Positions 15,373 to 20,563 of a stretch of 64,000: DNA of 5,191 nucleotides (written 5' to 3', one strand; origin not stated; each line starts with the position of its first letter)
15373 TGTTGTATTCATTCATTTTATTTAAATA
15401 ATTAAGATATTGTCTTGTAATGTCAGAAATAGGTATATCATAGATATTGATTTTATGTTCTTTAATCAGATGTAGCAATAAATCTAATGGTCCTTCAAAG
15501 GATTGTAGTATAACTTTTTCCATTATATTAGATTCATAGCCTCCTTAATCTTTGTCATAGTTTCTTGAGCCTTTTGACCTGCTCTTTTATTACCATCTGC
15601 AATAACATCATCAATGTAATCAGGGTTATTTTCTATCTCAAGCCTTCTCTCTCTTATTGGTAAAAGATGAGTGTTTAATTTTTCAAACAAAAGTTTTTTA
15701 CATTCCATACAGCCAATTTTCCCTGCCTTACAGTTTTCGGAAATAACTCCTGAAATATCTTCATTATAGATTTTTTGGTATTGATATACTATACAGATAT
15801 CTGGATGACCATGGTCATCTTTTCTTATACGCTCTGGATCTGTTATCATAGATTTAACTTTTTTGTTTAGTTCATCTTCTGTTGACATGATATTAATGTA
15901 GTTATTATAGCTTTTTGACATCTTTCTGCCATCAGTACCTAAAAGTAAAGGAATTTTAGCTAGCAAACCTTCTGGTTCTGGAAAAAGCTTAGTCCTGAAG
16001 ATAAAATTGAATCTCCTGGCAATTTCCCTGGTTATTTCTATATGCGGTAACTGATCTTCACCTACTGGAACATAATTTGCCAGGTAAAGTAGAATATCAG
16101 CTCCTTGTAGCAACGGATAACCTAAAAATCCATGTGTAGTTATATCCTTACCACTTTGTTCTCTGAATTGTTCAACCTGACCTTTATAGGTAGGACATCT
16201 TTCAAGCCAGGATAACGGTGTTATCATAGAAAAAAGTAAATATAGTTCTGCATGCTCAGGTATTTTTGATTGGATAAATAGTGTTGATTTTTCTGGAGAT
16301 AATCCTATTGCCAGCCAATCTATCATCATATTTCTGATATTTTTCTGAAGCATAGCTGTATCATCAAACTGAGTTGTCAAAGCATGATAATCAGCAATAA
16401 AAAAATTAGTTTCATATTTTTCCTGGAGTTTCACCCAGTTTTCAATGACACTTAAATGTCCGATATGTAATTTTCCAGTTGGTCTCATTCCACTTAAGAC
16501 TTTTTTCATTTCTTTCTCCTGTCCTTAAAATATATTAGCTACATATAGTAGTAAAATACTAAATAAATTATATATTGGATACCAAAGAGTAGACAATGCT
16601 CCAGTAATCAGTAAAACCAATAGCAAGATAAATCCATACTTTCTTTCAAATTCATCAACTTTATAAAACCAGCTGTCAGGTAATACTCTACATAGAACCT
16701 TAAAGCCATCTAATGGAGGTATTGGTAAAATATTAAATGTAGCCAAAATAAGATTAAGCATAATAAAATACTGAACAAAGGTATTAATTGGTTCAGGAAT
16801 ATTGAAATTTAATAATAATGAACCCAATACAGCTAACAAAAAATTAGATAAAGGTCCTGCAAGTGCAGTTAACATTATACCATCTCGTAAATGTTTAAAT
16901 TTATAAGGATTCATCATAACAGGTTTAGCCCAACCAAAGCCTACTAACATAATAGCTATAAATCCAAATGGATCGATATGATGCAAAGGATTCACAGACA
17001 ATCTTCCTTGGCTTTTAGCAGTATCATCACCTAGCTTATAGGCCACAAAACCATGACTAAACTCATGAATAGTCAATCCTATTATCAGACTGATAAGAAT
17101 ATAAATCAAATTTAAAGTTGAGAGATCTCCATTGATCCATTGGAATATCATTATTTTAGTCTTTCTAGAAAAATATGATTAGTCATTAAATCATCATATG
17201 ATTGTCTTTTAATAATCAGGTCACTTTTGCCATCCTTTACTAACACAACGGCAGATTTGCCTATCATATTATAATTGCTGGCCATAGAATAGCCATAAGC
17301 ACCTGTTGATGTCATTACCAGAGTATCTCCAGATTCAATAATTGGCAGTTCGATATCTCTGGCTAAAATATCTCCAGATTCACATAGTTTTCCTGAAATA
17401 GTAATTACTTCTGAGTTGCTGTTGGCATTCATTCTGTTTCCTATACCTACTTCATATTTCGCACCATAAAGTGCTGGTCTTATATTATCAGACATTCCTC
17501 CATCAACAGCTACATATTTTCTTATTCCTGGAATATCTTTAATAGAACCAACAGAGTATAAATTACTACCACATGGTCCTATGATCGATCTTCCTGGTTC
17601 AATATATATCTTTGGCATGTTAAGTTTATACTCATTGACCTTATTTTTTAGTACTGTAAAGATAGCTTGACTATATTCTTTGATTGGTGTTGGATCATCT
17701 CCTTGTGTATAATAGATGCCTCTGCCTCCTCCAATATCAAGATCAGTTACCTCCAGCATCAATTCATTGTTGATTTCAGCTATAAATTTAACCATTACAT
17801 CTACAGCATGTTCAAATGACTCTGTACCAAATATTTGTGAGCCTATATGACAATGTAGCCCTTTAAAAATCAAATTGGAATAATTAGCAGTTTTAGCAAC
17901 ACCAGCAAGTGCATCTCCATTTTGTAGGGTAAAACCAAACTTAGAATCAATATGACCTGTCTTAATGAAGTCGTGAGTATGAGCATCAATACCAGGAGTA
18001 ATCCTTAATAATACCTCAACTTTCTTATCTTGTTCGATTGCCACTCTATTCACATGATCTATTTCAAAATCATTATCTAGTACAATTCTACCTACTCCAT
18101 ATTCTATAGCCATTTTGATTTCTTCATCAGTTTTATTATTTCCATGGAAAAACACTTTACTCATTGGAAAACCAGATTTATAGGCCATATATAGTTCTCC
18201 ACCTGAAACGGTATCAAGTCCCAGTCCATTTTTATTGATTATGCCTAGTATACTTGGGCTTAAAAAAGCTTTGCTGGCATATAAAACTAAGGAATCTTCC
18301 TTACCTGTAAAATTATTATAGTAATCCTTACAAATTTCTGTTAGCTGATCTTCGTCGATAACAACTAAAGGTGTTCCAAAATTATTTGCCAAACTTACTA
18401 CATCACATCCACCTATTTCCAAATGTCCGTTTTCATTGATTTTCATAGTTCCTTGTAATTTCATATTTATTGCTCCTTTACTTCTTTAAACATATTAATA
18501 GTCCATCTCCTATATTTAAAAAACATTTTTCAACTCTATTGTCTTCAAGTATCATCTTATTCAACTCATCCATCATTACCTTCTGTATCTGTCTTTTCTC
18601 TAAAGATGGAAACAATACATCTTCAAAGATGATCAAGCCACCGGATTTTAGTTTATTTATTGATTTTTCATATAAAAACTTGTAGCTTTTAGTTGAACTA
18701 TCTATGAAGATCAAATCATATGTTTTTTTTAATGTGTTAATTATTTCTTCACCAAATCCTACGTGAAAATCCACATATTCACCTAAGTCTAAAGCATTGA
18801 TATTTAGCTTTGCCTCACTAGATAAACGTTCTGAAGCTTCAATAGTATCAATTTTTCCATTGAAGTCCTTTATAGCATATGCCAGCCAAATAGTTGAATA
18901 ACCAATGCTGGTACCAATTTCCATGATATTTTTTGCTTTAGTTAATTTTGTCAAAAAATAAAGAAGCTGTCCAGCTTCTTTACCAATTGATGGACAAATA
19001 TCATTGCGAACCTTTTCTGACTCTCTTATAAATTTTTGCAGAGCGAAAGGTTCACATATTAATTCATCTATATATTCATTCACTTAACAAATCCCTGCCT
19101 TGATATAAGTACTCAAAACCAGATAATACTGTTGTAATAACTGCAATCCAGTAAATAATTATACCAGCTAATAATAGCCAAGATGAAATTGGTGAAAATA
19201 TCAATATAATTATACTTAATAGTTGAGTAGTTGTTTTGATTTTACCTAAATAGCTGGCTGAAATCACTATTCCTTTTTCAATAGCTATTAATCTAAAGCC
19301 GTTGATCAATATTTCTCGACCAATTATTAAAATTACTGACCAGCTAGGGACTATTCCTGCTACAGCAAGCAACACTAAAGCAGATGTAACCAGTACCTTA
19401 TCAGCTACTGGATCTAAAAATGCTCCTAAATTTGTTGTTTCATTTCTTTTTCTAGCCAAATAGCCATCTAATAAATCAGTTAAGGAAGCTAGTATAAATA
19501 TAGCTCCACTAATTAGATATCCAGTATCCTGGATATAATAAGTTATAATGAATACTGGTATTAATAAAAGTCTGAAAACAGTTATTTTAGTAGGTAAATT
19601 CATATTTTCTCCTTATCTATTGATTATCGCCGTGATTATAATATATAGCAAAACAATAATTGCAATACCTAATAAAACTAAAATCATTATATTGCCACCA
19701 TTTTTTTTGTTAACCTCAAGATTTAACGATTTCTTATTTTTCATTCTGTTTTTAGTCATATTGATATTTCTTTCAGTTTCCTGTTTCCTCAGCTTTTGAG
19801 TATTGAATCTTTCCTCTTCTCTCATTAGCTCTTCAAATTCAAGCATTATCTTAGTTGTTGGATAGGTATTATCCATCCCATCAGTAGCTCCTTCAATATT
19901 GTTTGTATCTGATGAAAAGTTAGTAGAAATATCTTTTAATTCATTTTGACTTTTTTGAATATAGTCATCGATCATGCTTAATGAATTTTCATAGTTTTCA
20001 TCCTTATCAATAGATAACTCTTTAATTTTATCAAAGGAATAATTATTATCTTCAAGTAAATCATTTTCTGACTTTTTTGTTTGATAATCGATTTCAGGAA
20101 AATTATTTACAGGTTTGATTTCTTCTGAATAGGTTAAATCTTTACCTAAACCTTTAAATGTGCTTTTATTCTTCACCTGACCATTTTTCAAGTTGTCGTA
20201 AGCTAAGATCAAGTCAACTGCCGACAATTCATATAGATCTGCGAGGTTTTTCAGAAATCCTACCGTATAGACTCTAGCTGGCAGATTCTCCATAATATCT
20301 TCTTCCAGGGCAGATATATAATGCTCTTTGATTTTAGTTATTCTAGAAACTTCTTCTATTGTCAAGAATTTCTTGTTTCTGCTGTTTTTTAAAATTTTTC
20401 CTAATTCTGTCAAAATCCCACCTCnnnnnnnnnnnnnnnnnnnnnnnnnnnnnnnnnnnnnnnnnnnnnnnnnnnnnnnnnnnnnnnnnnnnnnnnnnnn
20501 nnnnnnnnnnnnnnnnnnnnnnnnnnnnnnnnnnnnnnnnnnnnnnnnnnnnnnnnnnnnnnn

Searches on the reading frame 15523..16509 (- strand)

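Call 47: search_protein_families(library=ncbifam, max_evalue=1e-20, proteins=[window:15523-16509:-])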
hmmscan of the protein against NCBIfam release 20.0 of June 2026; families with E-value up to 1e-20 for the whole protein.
window:15523-16509:- (328 aa): 7 families
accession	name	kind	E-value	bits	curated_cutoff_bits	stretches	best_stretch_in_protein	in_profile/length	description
NF008922.0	PRK12283.1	equivalog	6.9e-127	423.6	572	2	2-171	4-171/400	tryptophan--tRNA ligase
TIGR00233.1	trpS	equivalog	8.6e-87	291.5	176.75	1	2-326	3-327/328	tryptophan--tRNA ligase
NF009207.0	PRK12556.1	equivalog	2.2e-66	224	479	1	2-325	4-329/332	tryptophan--tRNA ligase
NF008923.0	PRK12284.1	equivalog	9.4e-63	212.5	597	1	2-327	3-331/431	tryptophan--tRNA ligase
NF008925.0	PRK12285.1-2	equivalog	6.2e-33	114.2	451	1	4-293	65-354/365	tryptophan--tRNA ligase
NF008927.0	PRK12285.1-4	equivalog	3e-25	89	478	1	4-303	76-370/385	tryptophan--tRNA ligase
NF008926.0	PRK12285.1-3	equivalog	8.3e-23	80.9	320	0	189-294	310-422/429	tryptophan--tRNA ligase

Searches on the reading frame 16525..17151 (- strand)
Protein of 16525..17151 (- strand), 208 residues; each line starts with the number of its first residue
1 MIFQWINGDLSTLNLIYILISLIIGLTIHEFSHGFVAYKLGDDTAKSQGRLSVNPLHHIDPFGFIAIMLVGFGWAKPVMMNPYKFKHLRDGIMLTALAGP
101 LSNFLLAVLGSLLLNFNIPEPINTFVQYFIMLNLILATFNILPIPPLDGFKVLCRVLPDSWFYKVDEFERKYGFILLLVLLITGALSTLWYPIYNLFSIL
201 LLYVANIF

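Call 47: search_protein_families(library=ncbifam, max_evalue=1e-20, proteins=[window:16525-17151:-])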
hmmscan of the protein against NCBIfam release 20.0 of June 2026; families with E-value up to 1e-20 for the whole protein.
window:16525-17151:- (208 aa): 0 families

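Call 55: search_protein_families(library=pfam, max_evalue=0.001, proteins=[window:16525-17151:-])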
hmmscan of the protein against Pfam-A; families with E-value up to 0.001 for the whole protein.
window:16525-17151:- (208 aa): 1 family
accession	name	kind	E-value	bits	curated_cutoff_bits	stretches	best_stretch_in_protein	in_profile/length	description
PF02163.28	Peptidase_M50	-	1.3e-13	51.3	27.2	2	122-177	159-218/221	Peptidase family M50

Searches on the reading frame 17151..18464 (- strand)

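Call 47: search_protein_families(library=ncbifam, max_evalue=1e-20, proteins=[window:17151-18464:-])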
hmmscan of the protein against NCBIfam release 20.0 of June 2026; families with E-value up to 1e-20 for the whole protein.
window:17151-18464:- (437 aa): 5 families
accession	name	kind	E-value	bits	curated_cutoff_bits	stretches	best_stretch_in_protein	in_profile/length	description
TIGR01048.1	lysA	equivalog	3e-140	467.4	297.9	1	9-429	3-415/417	diaminopimelate decarboxylase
NF006515.0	PRK08961.1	equivalog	3.7e-56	190.6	802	1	61-403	530-853/861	bifunctional aspartate kinase/diaminopimelate decarboxylase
TIGR03099.1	dCO2ase_PEP1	hypoth_equivalog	4.6e-51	174.1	478.45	1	11-405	4-392/398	pyridoxal-dependent decarboxylase, exosortase A system-associated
NF052544.1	OrLyDeCDokD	equivalog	6.9e-50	170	700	1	11-431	22-460/461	ornithine/lysine decarboxylase DokD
NF041039.1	FslC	exception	2.4e-25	89.2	500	1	24-421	21-416/418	rhizoferrin biosystnesis N-citrylornithine decarboxylase FslC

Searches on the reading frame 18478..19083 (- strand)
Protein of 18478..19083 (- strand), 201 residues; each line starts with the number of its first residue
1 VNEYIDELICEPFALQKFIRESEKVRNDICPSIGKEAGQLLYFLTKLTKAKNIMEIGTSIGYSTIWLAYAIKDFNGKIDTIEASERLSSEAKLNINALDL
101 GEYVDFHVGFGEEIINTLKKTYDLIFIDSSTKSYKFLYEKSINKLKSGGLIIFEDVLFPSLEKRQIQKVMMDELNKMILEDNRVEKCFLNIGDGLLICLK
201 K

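Call 47: search_protein_families(library=ncbifam, max_evalue=1e-20, proteins=[window:18478-19083:-])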
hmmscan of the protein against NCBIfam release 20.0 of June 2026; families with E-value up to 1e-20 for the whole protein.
window:18478-19083:- (201 aa): 0 families

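Call 55: search_protein_families(library=pfam, max_evalue=0.001, proteins=[window:18478-19083:-])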
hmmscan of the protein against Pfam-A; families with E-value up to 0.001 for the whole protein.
window:18478-19083:- (201 aa): 3 families
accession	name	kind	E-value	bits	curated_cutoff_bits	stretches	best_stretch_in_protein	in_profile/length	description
PF01596.23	Methyltransf_3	-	2e-31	109.3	22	1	16-201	12-204/204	O-methyltransferase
PF13578.12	Methyltransf_24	-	1.2e-14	55.5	26.3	1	55-156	2-105/105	Methyltransferase domain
PF01135.25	PCMT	-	2.5e-09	37.7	20.3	1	37-153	62-171/210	Protein-L-isoaspartate(D-aspartate) O-methyltransferase (PCMT)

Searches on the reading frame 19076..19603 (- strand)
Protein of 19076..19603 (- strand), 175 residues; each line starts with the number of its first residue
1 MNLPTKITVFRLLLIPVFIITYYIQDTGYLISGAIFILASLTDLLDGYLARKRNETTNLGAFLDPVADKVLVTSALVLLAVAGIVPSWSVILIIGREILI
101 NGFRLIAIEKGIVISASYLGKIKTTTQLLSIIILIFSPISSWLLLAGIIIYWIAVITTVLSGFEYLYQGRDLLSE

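Call 47: search_protein_families(library=ncbifam, max_evalue=1e-20, proteins=[window:19076-19603:-])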
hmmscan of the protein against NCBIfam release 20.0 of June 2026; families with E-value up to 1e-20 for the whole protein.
window:19076-19603:- (175 aa): 3 families
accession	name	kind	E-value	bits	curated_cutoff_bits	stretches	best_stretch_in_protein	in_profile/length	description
TIGR00560.1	pgsA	equivalog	3.5e-50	171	109.1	1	1-169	1-176/183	CDP-diacylglycerol--glycerol-3-phosphate 3-phosphatidyltransferase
NF008090.0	PRK10832.1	equivalog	1.7e-38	132.5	304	1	1-171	3-177/182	CDP-diacylglycerol--glycerol-3-phosphate 3-phosphatidyltransferase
NF053678.1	ClpnSynClsA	equivalog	2.8e-22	79.8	240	1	2-169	4-175/180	cardiolipin synthase ClsA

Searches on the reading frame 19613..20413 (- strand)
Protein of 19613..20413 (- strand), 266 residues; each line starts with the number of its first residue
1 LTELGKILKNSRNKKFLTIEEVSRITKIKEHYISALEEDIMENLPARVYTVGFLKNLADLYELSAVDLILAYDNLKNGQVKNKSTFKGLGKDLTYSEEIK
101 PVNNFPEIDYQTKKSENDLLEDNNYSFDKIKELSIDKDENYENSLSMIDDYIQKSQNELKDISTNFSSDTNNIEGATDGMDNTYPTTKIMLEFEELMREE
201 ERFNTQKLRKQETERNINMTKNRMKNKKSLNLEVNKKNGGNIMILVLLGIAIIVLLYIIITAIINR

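Call 47: search_protein_families(library=ncbifam, max_evalue=1e-20, proteins=[window:19613-20413:-])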
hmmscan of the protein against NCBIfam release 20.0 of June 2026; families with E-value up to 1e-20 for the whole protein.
window:19613-20413:- (266 aa): 0 families

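Call 55: search_protein_families(library=pfam, max_evalue=0.001, proteins=[window:19613-20413:-])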
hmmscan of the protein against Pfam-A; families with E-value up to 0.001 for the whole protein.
window:19613-20413:- (266 aa): 3 families
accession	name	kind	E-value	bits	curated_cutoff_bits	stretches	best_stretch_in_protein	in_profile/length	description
PF13413.12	HTH_25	-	1.1e-16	60.8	24.6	1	8-65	2-59/62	Helix-turn-helix domain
PF12844.13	HTH_19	-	1.1e-05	25.7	30.2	1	5-73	1-63/64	Helix-turn-helix domain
PF06024.17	Orf78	-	0.00087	20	29.4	1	209-266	33-88/101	Orf78 (ac78)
